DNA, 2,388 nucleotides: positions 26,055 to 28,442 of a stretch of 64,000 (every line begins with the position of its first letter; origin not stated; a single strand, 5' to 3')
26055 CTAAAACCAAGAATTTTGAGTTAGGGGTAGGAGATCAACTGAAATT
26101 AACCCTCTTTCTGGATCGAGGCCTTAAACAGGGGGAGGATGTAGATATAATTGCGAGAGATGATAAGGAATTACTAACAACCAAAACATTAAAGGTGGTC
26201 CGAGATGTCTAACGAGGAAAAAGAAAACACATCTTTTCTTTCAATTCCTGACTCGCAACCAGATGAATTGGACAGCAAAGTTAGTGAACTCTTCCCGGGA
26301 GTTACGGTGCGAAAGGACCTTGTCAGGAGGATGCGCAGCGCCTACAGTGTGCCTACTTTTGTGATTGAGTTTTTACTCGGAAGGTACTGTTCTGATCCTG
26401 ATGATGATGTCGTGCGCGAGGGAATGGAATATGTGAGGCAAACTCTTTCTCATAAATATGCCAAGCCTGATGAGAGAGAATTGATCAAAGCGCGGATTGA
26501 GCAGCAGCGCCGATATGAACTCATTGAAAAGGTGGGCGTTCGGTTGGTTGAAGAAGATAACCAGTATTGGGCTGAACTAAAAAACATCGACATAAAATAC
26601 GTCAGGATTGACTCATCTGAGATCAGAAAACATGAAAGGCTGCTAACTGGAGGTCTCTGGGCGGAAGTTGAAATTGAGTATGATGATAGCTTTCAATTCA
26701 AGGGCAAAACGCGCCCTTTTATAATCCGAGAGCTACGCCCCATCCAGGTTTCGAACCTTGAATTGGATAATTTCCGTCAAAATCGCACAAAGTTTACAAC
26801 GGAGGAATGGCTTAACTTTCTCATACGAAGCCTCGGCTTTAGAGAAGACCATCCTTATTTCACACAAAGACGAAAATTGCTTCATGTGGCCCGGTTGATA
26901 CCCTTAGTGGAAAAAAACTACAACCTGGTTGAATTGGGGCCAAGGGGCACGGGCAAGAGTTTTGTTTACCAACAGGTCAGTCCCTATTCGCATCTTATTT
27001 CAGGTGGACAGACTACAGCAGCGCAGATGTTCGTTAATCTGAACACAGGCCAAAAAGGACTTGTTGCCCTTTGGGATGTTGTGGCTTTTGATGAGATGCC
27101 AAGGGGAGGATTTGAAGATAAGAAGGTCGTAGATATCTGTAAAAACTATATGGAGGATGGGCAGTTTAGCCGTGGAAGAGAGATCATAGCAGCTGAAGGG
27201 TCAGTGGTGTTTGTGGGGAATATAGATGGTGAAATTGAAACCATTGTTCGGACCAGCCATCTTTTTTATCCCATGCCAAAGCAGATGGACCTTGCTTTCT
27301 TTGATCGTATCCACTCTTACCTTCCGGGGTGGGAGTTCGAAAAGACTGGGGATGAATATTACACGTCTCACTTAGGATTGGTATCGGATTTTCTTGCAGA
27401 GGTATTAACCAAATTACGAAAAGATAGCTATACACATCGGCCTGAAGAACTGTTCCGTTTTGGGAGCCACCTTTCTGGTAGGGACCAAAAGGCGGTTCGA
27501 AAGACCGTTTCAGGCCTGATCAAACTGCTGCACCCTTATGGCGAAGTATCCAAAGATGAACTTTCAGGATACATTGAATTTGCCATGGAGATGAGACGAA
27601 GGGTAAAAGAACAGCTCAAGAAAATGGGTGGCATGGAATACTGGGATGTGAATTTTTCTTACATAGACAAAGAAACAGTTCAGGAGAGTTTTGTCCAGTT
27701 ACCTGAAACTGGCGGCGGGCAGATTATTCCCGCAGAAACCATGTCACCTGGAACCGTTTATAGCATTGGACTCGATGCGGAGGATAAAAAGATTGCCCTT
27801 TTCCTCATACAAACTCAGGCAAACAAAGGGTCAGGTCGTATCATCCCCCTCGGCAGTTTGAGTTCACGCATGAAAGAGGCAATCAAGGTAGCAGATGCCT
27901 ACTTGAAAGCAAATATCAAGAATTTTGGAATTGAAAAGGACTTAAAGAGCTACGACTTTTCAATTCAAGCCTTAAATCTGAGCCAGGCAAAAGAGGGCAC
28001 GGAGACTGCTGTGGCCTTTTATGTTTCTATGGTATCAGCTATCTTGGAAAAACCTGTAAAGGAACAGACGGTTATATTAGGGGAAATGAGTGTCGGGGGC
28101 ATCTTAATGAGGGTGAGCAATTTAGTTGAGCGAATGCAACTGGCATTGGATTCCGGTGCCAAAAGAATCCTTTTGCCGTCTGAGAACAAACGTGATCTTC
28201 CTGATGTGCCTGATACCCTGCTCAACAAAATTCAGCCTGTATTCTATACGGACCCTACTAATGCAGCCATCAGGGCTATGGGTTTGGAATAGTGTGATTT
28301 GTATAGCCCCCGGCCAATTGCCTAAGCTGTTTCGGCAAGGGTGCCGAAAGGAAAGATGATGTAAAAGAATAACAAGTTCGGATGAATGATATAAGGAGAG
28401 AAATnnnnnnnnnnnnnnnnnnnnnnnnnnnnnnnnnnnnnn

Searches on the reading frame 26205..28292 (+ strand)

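Call 7: search_protein_families(library=padloc, proteins=[window:26205-28292:+], max_evalue=0.01)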
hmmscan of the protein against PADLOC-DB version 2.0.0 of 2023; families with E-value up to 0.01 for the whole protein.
window:26205-28292:+ (695 aa): 5 families
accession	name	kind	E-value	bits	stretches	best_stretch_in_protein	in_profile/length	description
PDLC02506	BrxL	-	6.3e-268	888.6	1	18-694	4-679/680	BrxL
PDLC02508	BrxL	-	2.8e-177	589.1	1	20-501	2-479/698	BrxL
PDLC02509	BrxL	-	2.4e-119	397.4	2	166-494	193-525/535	BrxL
PDLC02505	BrxL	-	3.4e-71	238.6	1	21-479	3-468/482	BrxL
PDLC02507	BrxL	-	1.1e-58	197.2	1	20-481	12-471/482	BrxL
